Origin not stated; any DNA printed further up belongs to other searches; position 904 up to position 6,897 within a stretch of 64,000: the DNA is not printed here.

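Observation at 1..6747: Adjacent dockerin-bearing giant surface enzyme and cohesin-domain protein: candidate cellulosome-like cohesin-dockerin system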

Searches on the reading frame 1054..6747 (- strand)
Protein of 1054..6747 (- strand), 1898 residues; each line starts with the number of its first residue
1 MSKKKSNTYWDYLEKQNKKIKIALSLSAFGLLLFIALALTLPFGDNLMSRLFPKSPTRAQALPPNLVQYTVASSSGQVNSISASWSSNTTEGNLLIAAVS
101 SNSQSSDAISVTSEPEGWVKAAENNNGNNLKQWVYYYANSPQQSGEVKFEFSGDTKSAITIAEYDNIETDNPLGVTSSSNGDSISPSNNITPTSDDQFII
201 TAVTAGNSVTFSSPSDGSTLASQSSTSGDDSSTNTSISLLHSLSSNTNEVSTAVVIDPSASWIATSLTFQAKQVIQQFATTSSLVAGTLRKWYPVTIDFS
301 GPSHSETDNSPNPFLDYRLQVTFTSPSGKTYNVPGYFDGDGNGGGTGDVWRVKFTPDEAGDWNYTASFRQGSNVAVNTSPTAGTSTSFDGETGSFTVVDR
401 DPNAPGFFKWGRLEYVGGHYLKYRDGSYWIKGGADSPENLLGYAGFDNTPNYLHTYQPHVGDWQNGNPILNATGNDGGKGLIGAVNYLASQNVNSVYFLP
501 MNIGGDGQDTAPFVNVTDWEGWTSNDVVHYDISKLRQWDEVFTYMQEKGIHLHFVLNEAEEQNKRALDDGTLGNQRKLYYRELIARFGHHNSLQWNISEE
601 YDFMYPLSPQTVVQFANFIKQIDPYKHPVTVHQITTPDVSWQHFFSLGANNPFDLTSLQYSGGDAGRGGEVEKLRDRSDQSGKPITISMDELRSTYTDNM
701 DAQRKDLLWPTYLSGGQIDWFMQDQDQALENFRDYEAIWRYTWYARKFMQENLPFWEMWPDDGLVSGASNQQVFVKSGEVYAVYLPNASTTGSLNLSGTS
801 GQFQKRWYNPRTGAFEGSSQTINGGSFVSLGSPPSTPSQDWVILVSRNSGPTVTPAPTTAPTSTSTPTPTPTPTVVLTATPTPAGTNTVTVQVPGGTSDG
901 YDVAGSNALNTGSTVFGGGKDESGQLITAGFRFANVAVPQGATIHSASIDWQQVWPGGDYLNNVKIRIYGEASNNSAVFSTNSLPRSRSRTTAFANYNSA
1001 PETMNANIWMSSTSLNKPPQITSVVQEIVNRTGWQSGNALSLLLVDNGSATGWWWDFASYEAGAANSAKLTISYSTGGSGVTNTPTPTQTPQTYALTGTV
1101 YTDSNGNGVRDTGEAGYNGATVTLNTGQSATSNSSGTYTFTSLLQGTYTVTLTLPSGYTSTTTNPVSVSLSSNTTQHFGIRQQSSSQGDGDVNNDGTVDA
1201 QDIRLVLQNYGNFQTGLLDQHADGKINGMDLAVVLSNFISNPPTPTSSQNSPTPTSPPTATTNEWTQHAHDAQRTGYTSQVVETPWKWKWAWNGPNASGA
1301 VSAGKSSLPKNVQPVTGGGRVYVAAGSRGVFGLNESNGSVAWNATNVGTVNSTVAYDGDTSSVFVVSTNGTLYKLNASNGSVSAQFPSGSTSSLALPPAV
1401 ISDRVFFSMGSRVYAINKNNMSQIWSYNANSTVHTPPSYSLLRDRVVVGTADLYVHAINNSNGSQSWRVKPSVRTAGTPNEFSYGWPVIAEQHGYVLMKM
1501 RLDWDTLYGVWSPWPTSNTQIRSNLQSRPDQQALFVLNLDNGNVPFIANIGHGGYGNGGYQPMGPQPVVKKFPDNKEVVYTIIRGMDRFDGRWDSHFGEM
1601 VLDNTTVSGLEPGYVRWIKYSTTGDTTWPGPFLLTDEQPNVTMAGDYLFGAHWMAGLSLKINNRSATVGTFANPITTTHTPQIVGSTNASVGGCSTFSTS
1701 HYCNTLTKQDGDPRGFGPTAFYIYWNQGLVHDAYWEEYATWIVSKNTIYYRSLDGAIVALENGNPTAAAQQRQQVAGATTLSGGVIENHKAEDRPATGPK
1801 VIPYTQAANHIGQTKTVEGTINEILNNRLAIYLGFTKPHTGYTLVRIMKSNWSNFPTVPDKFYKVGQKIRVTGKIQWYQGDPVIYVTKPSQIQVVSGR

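Call 7: search_protein_families(library=pfam, proteins=[window:1054-6747:-], max_evalue=1)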
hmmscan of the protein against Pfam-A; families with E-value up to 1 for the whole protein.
window:1054-6747:- (1898 aa): 11 families
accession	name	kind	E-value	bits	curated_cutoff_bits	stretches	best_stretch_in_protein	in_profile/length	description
PF16586.11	DUF5060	-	1.6e-22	79.9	27.2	1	289-369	2-70/70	Domain of unknown function (DUF5060)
PF13570.13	Beta-prop_ACSF4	-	1.9e-17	64.1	133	1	1318-1479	61-220/329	Beta-alanine-activating enzyme, beta-propeller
PF13360.13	PQQ_2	-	3.4e-16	60.1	27.6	2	1312-1468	29-143/233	Outer membrane protein assembly factor BamB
PF17210.9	SdrD_B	-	1.6e-13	51.3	29.7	1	1098-1183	5-96/112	SdrD B-like domain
PF13620.12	CarboxypepD_reg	-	3.7e-07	30.8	32.3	1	1109-1178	6-79/82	Carboxypeptidase regulatory-like domain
PF12904.13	Collagen_bind_2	-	9.4e-07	29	22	1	766-845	8-91/92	Putative collagen-binding domain of a collagenase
PF00404.24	Dockerin_1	-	0.0001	22.9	22.9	1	1190-1234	2-52/57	Dockerin type I domain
PF17802.7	SpaA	-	0.00038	21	23.1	1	1119-1176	28-83/91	Prealbumin-like fold domain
PF13715.12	CarbopepD_reg_2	-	0.0012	19.3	32.2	1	1113-1182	10-76/88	CarboxypepD_reg-like domain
PF13405.12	EF-hand_6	-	0.086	13.1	25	0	1191-1211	10-30/30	EF-hand domain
PF15916.11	DUF4743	-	0.21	12.1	25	1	508-563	17-68/118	Domain of unknown function (DUF4743)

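Call 8: search_protein_families(library=ncbifam, proteins=[window:1054-6747:-], max_evalue=1)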
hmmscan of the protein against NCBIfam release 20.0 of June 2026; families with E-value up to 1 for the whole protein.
window:1054-6747:- (1898 aa): 3 families
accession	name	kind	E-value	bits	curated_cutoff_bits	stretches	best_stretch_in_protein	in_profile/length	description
TIGR03300.1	assembly_YfgL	equivalog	3.5e-13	49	285.2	1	1301-1469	48-216/377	outer membrane protein assembly factor BamB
NF008351.0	PRK11138.1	equivalog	2e-08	33.1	423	2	1400-1472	118-189/394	outer membrane protein assembly factor BamB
NF047903.1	MmDecMmdC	equivalog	0.00019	21.9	200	1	848-898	22-75/132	methylmalonyl-CoA decarboxylase subunit gamma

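Call 10: search_solved_structures(query=window:1054-6747:-, max_evalue=0.01)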
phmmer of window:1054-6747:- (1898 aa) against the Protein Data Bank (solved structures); distinct sequences matched with E-value up to 0.01: 19.
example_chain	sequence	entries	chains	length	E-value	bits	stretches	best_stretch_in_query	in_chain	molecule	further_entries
10ps_A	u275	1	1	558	9.4e-11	42.8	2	1093-1173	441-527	Serine-aspartate repeat-containing protein D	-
5ayw_B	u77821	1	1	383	3.1e-05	24.5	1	1315-1429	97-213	Outer membrane protein assembly factor BamB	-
2yh3_A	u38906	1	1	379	3.6e-05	24.3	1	1315-1429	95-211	LIPOPROTEIN YFGL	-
8adg_B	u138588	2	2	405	3.9e-05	24.2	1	1315-1429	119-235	Outer membrane protein assembly factor BamB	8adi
6lyq_B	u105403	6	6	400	4.8e-05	23.9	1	1315-1429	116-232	Outer membrane protein assembly factor BamB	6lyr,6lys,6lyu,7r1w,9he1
7nri_B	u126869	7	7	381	4.9e-05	23.9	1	1315-1429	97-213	Outer membrane protein assembly factor BamB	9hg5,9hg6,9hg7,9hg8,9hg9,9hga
3q54_A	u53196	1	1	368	5.1e-05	23.8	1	1315-1429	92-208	Outer membrane assembly lipoprotein YfgL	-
5ljo_B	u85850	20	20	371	5.2e-05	23.8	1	1315-1429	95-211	Outer membrane protein assembly factor BamB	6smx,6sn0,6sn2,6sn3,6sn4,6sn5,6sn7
28jl_B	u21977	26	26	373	5.2e-05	23.8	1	1315-1429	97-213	Outer membrane protein assembly factor BamB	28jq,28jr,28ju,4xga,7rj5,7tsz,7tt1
8spr_B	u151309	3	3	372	5.2e-05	23.8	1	1315-1429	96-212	Outer membrane protein assembly factor BamB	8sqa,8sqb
3q7m_A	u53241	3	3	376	5.3e-05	23.7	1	1315-1429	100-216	Lipoprotein yfgL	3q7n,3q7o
3prw_A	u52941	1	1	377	5.7e-05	23.7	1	1315-1429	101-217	Lipoprotein yfgL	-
5d0o_B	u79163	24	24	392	6.3e-05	23.5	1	1315-1429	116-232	Outer membrane protein assembly factor BamB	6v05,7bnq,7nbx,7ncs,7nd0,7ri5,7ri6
3p1l_A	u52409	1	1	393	6.7e-05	23.4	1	1315-1430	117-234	Lipoprotein yfgL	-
8orr_AAA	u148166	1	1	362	0.0001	22.8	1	1284-1443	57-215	Outer membrane protein assembly factor BamB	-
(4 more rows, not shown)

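Call 11: find_encoding_contigs(protein=window:1054-6747:-, flank=10000, max_places=6)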
Protein window:1054-6747:- (1898 aa): no gene with exactly this product is on record in the collection.
